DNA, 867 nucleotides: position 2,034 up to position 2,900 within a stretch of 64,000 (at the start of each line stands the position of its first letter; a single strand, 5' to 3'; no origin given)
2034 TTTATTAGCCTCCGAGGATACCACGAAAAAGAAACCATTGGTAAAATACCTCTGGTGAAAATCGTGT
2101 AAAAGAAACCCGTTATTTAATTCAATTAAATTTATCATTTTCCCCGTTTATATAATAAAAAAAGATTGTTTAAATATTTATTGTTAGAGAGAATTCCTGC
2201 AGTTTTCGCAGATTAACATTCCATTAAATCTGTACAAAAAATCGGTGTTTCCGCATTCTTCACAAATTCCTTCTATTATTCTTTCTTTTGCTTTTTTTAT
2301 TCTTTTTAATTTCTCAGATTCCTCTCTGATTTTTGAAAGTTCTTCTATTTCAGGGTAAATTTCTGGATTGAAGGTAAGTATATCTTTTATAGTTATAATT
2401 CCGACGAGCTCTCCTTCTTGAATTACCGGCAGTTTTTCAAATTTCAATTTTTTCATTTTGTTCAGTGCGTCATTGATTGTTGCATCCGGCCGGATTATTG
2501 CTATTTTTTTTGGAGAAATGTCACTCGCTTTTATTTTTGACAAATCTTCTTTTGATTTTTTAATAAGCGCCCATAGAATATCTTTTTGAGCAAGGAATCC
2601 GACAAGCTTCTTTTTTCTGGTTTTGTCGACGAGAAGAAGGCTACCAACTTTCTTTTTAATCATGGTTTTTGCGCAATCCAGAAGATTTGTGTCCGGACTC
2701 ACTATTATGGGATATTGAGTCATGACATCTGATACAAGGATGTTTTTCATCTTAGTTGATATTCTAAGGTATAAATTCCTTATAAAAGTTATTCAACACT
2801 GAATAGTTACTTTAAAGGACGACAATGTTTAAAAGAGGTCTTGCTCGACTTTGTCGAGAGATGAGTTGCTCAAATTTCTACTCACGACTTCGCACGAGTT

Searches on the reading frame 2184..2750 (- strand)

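Call 30: search_protein_families(library=pfam, proteins=[window:2184-2750:-], max_evalue=0.01)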
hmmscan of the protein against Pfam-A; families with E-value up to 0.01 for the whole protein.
window:2184-2750:- (188 aa): 2 families
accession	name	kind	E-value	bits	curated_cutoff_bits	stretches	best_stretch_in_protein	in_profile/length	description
PF00571.33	CBS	-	2.4e-26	92.2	24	2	76-126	2-53/57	CBS domain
PF11781.13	Zn_ribbon_RRN7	-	0.01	15.9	27.1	0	161-184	5-27/32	Zinc-finger of RNA-polymerase I-specific TFIIB, Rrn7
